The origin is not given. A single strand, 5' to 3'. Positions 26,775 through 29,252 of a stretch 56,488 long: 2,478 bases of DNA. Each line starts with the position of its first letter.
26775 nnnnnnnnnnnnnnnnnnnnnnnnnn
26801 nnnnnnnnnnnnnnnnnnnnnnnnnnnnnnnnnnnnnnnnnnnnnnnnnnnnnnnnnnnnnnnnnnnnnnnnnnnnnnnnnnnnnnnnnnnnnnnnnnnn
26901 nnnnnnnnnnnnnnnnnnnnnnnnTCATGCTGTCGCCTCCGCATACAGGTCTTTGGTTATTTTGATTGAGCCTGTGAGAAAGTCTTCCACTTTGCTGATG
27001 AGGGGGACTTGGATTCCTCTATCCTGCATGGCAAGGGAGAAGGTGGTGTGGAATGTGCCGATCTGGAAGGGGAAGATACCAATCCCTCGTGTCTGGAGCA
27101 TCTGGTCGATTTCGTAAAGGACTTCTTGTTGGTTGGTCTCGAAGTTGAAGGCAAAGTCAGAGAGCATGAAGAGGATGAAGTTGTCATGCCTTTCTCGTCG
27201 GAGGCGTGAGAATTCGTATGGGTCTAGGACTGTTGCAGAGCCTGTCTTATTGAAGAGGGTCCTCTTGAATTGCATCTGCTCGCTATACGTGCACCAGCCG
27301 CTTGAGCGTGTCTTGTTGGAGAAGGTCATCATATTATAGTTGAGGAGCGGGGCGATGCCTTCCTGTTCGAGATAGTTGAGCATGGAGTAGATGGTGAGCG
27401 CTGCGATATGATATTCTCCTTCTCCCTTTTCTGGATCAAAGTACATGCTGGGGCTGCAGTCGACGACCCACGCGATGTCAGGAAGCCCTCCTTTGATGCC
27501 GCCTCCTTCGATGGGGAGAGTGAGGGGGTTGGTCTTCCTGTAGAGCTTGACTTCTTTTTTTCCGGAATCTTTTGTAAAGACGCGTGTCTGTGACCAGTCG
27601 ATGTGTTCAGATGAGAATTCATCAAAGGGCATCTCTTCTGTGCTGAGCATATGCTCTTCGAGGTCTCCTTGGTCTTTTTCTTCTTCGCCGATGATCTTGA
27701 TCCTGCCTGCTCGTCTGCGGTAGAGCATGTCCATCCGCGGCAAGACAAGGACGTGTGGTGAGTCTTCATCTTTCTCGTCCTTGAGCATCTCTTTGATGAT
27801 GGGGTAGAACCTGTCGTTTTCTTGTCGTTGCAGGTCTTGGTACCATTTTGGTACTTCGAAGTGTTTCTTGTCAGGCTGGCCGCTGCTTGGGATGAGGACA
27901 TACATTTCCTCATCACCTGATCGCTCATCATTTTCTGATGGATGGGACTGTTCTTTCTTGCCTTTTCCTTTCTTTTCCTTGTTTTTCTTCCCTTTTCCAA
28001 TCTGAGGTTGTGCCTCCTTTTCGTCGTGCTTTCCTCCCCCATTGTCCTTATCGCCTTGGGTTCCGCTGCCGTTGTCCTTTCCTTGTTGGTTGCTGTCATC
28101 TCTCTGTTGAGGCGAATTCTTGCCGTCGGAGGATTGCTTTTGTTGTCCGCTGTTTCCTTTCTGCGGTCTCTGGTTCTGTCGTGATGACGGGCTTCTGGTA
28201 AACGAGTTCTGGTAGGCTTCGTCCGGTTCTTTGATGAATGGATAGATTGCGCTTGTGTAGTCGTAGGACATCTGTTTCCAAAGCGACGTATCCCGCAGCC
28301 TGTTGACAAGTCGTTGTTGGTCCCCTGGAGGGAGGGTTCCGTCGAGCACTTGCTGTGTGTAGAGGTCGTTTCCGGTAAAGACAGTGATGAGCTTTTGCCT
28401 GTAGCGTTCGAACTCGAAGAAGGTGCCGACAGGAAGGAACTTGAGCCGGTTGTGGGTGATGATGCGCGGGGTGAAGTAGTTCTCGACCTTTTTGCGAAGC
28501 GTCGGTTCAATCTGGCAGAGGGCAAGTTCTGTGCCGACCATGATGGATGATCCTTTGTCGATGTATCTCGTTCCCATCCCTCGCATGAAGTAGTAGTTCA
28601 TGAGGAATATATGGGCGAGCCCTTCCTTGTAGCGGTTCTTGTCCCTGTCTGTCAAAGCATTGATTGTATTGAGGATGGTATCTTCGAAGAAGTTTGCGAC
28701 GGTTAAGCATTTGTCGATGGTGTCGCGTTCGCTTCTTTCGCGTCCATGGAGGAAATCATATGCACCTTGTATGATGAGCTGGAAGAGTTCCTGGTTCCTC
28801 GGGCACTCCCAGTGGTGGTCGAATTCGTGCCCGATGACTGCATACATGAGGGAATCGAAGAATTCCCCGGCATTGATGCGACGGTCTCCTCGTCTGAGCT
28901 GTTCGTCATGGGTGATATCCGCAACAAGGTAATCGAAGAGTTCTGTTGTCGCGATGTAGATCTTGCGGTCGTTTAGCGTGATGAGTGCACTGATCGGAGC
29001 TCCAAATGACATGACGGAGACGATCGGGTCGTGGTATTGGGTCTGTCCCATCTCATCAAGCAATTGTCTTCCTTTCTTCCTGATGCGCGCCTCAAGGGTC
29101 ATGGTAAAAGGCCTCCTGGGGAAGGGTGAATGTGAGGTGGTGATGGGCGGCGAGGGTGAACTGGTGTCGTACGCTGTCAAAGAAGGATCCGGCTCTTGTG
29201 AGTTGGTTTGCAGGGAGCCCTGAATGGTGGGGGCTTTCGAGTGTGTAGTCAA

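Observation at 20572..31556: Translationally coupled operon of a MoxR AAA+ ATPase, an HExxH-vWA fusion and two Hsp90-like GHKL ATPases, with nuclease and membrane tail genes; candidate undescribed NTPase-driven system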

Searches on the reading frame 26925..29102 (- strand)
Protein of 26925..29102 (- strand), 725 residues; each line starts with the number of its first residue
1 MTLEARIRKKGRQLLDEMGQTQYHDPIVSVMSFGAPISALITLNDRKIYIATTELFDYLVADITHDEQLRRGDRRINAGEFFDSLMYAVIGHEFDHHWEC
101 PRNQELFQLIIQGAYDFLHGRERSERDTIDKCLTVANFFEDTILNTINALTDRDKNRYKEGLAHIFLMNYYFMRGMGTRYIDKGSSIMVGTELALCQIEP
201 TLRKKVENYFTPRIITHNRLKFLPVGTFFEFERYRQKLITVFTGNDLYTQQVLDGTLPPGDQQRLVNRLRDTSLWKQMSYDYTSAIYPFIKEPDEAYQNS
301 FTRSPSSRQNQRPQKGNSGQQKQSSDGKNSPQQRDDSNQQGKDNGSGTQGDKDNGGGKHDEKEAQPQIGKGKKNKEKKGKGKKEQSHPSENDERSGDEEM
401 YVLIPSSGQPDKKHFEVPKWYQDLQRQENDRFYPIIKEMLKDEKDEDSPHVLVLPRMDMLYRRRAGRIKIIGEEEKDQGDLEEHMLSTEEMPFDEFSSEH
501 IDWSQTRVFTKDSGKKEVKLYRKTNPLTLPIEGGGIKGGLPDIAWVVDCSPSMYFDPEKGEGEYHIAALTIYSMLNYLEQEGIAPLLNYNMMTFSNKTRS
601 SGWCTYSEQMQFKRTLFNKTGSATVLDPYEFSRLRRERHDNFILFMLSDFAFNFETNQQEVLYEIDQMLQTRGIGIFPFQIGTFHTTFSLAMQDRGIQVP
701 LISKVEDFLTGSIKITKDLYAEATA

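Call 4: search_protein_families(library=pfam, proteins=[window:26925-29102:-], max_evalue=0.1)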
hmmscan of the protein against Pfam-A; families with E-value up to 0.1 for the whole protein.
window:26925-29102:- (725 aa): 1 family
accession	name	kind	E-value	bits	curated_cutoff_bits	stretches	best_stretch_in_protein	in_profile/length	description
PF02862.22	DDHD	-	0.0089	16.6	28.3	1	198-391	65-200/258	DDHD domain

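Call 5: search_protein_families(library=padloc, proteins=[window:26925-29102:-], max_evalue=0.1)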
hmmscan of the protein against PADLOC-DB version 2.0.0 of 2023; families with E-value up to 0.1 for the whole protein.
window:26925-29102:- (725 aa): 0 families

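Call 18: search_protein_families(library=ncbifam, proteins=[window:26925-29102:-], max_evalue=0.1)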
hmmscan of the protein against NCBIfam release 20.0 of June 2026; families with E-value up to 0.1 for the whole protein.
window:26925-29102:- (725 aa): 0 families

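Call 26: search_solved_structures(query=A3, max_evalue=10, show_alignments=2)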
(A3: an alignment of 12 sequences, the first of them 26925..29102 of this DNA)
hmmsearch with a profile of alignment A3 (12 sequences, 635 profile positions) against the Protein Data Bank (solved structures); distinct sequences matched with E-value up to 10: 16.
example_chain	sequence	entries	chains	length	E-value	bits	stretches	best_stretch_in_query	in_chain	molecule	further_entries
5c0r_A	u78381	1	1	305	0.09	14.5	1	231-286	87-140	Hemagglutinin, Envelope glycoprotein, Fibritin fusion protein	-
5c0s_A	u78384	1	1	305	0.17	13.6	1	231-286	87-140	Hemagglutinin, Envelope glycoprotein, Fibritin fusion protein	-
9ogu_F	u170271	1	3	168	0.3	12.8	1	244-304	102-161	Envelope glycoprotein gp160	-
9ogt_B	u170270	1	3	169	0.33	12.7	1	245-304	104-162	Envelope glycoprotein gp160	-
2l69_A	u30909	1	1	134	0.41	12.3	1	597-621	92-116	Rossmann 2x3 fold protein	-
6p6f_A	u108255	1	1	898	0.45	12.2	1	248-315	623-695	I53-50A.1NT1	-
7ugp_D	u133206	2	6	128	0.55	11.9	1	186-285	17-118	Envelope glycoprotein gp41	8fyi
7ugn_D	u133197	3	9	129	0.56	11.9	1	186-285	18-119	Envelope glycoprotein gp41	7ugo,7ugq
9kqr_l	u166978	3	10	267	0.75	11.5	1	276-335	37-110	Capsid protein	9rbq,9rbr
6vfk_A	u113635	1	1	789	0.82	11.3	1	250-303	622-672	BG505-SOSIP-T33_dn10A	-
8tgo_B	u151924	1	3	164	1.4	10.6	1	247-300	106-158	Envelope glycoprotein gp41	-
7ffe_A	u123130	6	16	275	1.8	10.2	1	291-338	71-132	Capsid protein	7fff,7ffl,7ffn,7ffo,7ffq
7sfw_C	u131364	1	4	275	2.3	9.8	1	291-338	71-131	Capsid protein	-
4zjn_A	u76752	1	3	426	2.6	9.7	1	91-149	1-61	Portal protein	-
3cx5_F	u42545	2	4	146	8.7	8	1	306-386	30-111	Cytochrome b-c1 complex subunit 6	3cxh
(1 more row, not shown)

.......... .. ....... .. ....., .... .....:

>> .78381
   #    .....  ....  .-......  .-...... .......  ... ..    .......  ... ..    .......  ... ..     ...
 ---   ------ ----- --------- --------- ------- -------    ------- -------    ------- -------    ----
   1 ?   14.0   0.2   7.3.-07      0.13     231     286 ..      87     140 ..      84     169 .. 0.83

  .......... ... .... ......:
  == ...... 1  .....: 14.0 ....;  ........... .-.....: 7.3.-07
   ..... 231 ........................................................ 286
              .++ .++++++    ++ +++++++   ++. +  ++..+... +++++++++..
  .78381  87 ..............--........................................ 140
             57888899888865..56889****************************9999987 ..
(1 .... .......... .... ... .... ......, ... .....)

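Call 31: find_homologous_proteins(query=window:26925-29102:-, max_evalue=0.001)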
Query window:26925-29102:- (725 aa): 4 proteins with E <= 0.001 among 4410 candidates.
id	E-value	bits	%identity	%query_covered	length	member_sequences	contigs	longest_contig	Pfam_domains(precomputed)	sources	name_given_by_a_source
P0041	1.4e-262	891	54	100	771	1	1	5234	-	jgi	jgi:hypothetical protein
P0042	1.6e-129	451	35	100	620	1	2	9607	-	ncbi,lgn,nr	ncbi:hypothetical protein HYS48_02695 [Candidatus Woesearchaeota archaeon]|nr:hypothetical protein [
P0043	1.9e-127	444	36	99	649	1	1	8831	-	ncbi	-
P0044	2.9e-123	431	36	99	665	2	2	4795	-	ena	-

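Call 36: find_homologous_proteins(query=A3, max_evalue=0.001)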
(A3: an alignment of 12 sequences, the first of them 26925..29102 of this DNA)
Query A3 (12 sequences) (725 aa, profile of the alignment): 4 proteins with E <= 0.001 among 4723 candidates.
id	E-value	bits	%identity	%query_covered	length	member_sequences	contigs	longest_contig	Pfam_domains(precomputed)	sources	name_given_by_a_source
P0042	7.5e-274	928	35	100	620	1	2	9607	-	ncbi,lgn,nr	ncbi:hypothetical protein HYS48_02695 [Candidatus Woesearchaeota archaeon]|nr:hypothetical protein [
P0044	4.8e-248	843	36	99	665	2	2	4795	-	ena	-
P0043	1.4e-245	835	36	99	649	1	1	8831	-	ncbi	-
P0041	1.2e-211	723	54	100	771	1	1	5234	-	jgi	jgi:hypothetical protein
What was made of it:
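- Tried and rejected: The word-indexed search returned only 4 proteins, even with a 12-sequence profile (calls 31, 36); I suspect the low-complexity linker.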

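Call 54: predict_structure(alignment_id=A6)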
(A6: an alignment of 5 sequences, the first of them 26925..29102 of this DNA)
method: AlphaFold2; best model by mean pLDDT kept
length: 725 residues; sequences in the alignment: 5
mean_pLDDT: 50.9   pTM: 0.44
mean pLDDT of the five models: 50.9, 50.6, 49.8, 46.8, 45.3
residues with pLDDT >= 90: 13; 70-90: 205; 50-70: 119; < 50: 388
segments of 3 or more residues with pLDDT < 50: 100-102, 177-187, 198-202, 205-232, 292-417, 441-570, 576-626, 638-655, 719-725
pLDDT, mean of each block of 10 residues (from residue 1): 88 89 85 70 78 83 75 81 88 66 67 81 72 77 78 82 76 54 46 53 49 32 29 64 79 76 83 85 74 32 23 24 25 26 22 23 24 22 23 23 26 40 51 55 33 25 23 23 21 30 36 36 32 28 44 35 44 48 42 33 36 36 42 54 47 51 69 59 68 73 58 53 30
secondary structure, 60 per line:
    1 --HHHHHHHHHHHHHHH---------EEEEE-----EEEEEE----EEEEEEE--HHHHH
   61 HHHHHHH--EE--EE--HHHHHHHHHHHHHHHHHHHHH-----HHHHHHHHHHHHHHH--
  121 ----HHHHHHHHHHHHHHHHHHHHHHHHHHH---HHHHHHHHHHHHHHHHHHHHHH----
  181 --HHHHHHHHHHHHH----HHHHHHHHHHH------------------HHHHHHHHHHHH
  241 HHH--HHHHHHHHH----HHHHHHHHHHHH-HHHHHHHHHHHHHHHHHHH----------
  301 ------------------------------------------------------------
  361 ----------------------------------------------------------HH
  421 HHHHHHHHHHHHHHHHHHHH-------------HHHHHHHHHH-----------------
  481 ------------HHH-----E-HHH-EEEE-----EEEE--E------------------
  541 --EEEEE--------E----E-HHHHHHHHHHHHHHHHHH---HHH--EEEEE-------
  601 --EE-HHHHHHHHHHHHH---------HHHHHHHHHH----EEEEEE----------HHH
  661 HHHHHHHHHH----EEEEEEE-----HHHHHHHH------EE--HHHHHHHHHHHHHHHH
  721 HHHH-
elements in order (helices of 4 or more, strands of 3 or more residues): H3-17 E27-31 E37-42 E47-53 H56-67 H78-98 H104-118 H125-151 H155-176 H183-195 H200-210 H229-243 H246-254 H259-270 H272-290 H419-440 H454-463 E507-510 E516-519 E543-547 H563-580 E589-593 H606-618 H628-637 E642-647 H658-670 E675-681 H687-694 H705-724
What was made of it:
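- On vWA domain with MIDAS: The caveat is that this region of the model has pLDDT 30-70 (call 54).
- The G3 model is of low confidence (pLDDT 51, call 54).
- Tried and rejected: The 5-sequence alignment gave a poor AF2 model (call 54).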

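Call 56: fold_search(model_id=the predicted structure, library=pdb)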
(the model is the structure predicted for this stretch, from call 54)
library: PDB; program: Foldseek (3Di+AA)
matches with E <= 10: 949; with E <= 0.001: 12
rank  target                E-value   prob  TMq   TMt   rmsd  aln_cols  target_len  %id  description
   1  7nvr_6                1.0e-04  1.00  0.19  0.37   4.3       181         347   14  Human Mediator with RNA Polymerase II Pre-initiation complex (released 2021-05-05)
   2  7egb_2                1.2e-04  1.00  0.19  0.39   4.3       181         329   14  TFIID-based holo PIC on SCP promoter (released 2021-05-05)
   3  8ebt_E                1.6e-04  1.00  0.20  0.36   5.6       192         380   14  XPA repositioning Core7 of TFIIH relative to XPC-DNA lesion (Cy5) (released 2023-04-19)
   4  8ebs_E                2.1e-04  1.00  0.19  0.37   4.1       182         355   13  Initial DNA-lesion (Cy5) binding by XPC and TFIIH (released 2023-04-19)
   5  9pd4_E                2.4e-04  1.00  0.19  0.38   7.4       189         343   15  NER dual incision complex - DuIM (released 2026-02-18)
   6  9pd3_E                2.8e-04  1.00  0.20  0.39  11.5       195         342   13  NER dual incision complex - DuIS (released 2026-02-18)
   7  8ebu_E                3.3e-04  1.00  0.20  0.36   5.6       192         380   14  XPC release from Core7-XPA-DNA (Cy5) (released 2023-04-19)
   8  6nmi_E                5.1e-04  1.00  0.20  0.37   4.3       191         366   13  Cryo-EM structure of the human TFIIH core complex (released 2019-03-13)
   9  7lbm_a                7.2e-04  1.00  0.20  0.40   4.3       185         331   12  Structure of the human Mediator-bound transcription pre-initiation complex (released 2021-03-24)
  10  5of4_E                7.5e-04  1.00  0.19  0.64   4.3       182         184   14  The cryo-EM structure of human TFIIH (released 2017-09-13)
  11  9a88_D                8.7e-04  1.00  0.19  0.34   5.1       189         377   13  Structure of the pre-incision complex in nucleotide excision repair   (released 2024-10-09)
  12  9qh8_G                8.7e-04  1.00  0.20  0.50   6.6       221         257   11  reduced NorQ-NorD VWA domain complex from Paracoccus denitrificans (released 2026-03-25)
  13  8byq_4                1.2e-03  1.00  0.20  0.38   4.2       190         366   14  RNA polymerase II pre-initiation complex with the proximal +1 nucleosome (PIC-Nuc10W) (released 2023-05-03)
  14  6ro4_D                1.5e-03  1.00  0.19  0.45   4.0       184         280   12  Structure of the core TFIIH-XPA-DNA complex (released 2019-07-03)
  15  9qh6_G                1.7e-03  1.00  0.19  0.44  10.9       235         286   10  NorQ in complex with NorD VWA domain from Paracoccus denitrificans (released 2026-03-25)
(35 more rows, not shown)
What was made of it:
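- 26925..29102 (-): G3: 725 aa. N-terminal helical HExxH domain (HEFDH codons 28815-28829), Q/G/K-rich disordered linker (~27692-28205), and C-terminal vWA domain with DxSxS MIDAS (27447-27461). Foldseek hits from a low-confidence model are all vWA domains: TFIIH p44 1e-4, NorD 8.7e-4, Rpn10 (calls 54, 56).
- On vWA domain with MIDAS: Foldseek hits are exclusively vWA domains: TFIIH p44 1e-4, NorD 8.7e-4, Rpn10 and CMG2 (call 56).
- The NorQ-NorD vWA complex is among the G3 fold hits (call 56).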

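Call 57: search_protein_families(library=pfam, alignment_id=A3, max_evalue=1)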
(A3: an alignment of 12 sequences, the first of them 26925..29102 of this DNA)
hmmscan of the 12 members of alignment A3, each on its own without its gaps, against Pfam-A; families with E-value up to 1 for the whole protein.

A. member 1, window:26925-29102:- (725 aa): 1 family
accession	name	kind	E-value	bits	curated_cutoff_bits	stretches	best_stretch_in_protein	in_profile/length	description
PF02862.22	DDHD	-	0.0089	16.6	28.3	1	198-391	65-200/258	DDHD domain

B. families by the number of members that match (of 12 scanned): 10 families
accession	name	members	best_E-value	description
PF20280.3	CTD4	3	0.015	C-terminal domain 4 of the ABC-three component (ABC-3C) systems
PF02862.22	DDHD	1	0.0089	DDHD domain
PF06315.17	AceK_kinase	1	0.0097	Isocitrate dehydrogenase kinase/phosphatase (AceK) kinase domain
PF03063.25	Prismane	1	0.04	Prismane/CO dehydrogenase family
PF05795.16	Plasmodium_Vir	1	0.12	Plasmodium vivax Vir protein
PF20716.2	ATPTG10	1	0.14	ATPTG10-like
PF24931.1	ACT_ACR9_3rd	1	0.18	ACR9-like, ACT-like domain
PF06135.17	IreB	1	0.18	IreB regulatory phosphoprotein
PF02055.22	Glyco_hydro_30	1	0.25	Glycosyl hydrolase family 30 TIM-barrel domain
PF01080.22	Presenilin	1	0.94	Presenilin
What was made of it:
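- On vWA domain with MIDAS: The window protein and 11 close homologues give no hit (call 57).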

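Call 63: search_protein_families(library=phrogs, proteins=[window:26925-29102:-], max_evalue=0.1)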
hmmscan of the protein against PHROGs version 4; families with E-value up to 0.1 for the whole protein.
window:26925-29102:- (725 aa): 0 families

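Call 68: search_protein_representatives(alignment_id=A6)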
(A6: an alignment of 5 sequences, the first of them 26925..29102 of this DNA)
Query: 5 sequences, 652 profile positions. Proteins with E-value up to 0.001 (for the whole library): 374; up to 1e-10: 270; up to 1e-30: 145. The best 150 are listed.
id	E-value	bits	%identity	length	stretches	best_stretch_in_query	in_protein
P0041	0.0e+00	1078.0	-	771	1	4-651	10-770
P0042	0.0e+00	1048.4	-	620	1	4-651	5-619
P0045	7.5e-247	837.4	-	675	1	3-651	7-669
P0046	5.7e-230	781.7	-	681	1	1-650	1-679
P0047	9.1e-229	777.7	-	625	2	307-651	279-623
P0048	1.1e-204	698.1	-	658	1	3-650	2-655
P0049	2.5e-204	696.9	-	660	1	4-649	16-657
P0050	1.3e-193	661.5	-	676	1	5-651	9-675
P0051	2.0e-193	660.9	-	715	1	4-651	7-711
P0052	3.1e-185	633.9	-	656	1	5-651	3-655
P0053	3.9e-184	630.2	-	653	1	5-650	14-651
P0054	3.0e-183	627.3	-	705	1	5-651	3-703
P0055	3.3e-182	623.9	-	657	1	6-651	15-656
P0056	3.7e-179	613.8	-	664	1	7-651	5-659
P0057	1.3e-178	612.0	-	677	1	10-652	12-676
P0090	2.3e-62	227.9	-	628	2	374-634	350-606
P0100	7.6e-54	199.7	-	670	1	10-651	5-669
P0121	1.1e-45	172.7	-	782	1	81-579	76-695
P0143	5.3e-38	147.4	-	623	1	9-635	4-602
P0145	1.8e-37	145.6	-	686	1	19-630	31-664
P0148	6.9e-37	143.7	-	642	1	14-633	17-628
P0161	8.5e-35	136.8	-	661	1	66-634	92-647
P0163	3.6e-34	134.7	-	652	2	287-649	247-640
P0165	4.9e-34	134.3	-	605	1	40-630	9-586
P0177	1.6e-32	129.3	-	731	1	44-647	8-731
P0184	5.4e-31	124.2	-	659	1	41-649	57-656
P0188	1.2e-30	123.1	-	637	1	40-632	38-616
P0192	8.4e-30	120.3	-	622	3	368-648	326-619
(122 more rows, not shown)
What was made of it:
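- Tried and rejected: The index-free search found 374 clusters (call 68).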

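Call 69: search_protein_families(library=pfam, proteins=[P0143, P0145, P0148, P0161, P0165, P0177, P0184, P0188, P0163, P0192], max_evalue=0.05)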
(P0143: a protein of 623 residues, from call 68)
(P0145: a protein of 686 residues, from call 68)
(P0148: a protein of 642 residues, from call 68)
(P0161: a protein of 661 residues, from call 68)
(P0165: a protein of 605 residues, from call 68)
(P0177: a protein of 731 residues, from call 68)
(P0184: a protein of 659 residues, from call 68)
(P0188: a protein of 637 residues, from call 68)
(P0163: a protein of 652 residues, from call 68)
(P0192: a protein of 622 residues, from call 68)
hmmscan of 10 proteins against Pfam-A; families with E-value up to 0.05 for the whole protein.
P0143 (623 aa): 1 family
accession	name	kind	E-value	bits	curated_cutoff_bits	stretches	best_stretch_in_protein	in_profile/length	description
PF05557.18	MAD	-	0.026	13.4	30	1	241-326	12-99/661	Mitotic checkpoint protein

P0145 (686 aa): 1 family
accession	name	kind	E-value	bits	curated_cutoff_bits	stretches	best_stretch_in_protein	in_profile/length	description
PF00092.34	VWA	-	0.007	17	23.8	1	510-640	1-135/174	von Willebrand factor type A domain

P0148 (642 aa): 1 family
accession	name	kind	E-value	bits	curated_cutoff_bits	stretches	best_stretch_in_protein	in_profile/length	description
PF00092.34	VWA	-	2.6e-05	24.9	23.8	1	469-618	1-151/174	von Willebrand factor type A domain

P0161 (661 aa): 0 families

P0165 (605 aa): 0 families

P0177 (731 aa): 0 families

P0184 (659 aa): 0 families

P0188 (637 aa): 0 families

P0163 (652 aa): 0 families

P0192 (622 aa): 0 families
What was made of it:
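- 26925..29102 (-): A distant family member passes the Pfam VWA cut-off (call 69).
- On vWA domain with MIDAS: The distant member P0148 scores 24.9 bits against a cut-off of 23.8, and P0145 reaches E 0.007 (call 69).
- On COG3864 / DUF2201 (PF13203 + PF09967): Neither family appeared for 12 members scanned at E<=1 or 10 distant members scanned at E<=0.05 (calls 57, 69).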

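Call 79: list_cluster_members(proteins=[P0148, P0145, P0100, P0121, P0177, P0184, P0143, P0165, P0188, P0090])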
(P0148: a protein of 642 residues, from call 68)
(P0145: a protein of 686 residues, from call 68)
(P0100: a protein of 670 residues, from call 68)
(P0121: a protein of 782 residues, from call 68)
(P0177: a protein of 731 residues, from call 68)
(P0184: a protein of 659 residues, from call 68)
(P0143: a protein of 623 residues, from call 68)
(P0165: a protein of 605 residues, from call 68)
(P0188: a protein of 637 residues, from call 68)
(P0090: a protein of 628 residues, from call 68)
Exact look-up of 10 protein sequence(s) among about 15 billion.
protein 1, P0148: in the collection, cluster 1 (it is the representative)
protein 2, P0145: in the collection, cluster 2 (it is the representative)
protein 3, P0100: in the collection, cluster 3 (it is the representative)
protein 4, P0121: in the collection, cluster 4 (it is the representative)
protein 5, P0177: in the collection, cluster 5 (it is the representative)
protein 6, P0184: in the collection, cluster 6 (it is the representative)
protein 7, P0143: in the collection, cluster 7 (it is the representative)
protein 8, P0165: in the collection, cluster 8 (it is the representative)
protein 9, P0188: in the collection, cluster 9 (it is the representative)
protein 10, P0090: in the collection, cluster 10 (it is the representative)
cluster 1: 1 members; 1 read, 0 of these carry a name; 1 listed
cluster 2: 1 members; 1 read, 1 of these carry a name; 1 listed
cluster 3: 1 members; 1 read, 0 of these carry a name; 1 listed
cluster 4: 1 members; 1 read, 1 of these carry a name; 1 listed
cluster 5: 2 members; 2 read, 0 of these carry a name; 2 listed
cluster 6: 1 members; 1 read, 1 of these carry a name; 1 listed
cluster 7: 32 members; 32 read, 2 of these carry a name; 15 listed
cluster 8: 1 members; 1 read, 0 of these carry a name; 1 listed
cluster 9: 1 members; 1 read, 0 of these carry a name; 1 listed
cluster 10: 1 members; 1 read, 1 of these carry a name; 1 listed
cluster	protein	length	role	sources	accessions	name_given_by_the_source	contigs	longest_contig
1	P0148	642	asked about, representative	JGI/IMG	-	-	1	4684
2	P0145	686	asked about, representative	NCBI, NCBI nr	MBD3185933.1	hypothetical protein GF325_03805 [Candidatus Bathyarchaeota archaeon] | hypothetical protein [Candidatus Bathyarchaeota archaeon]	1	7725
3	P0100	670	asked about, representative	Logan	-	-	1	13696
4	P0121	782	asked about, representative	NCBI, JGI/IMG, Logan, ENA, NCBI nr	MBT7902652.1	hypothetical protein HN587_02240 [Candidatus Woesearchaeota archaeon] | hypothetical protein | hypothetical protein [Candidatus Woesearchaeota archaeon]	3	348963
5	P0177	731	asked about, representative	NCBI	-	-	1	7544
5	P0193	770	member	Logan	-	-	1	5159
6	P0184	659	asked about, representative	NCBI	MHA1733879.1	MAG: hypothetical protein ACTSU5_18205 [Promethearchaeota archaeon]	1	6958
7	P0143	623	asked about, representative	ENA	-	-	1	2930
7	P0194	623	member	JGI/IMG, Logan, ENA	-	hypothetical protein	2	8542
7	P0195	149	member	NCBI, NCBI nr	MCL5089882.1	MAG: hypothetical protein M1382_01785, partial [Candidatus Marsarchaeota archaeon] | hypothetical protein [Candidatus Marsarchaeota archaeon]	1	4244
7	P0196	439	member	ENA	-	-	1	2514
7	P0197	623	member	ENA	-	-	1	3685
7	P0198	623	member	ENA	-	-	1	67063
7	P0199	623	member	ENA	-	-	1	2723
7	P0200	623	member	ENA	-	-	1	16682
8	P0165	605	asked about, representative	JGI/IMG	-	-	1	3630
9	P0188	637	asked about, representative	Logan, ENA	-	-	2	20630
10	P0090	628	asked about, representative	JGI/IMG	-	hypothetical protein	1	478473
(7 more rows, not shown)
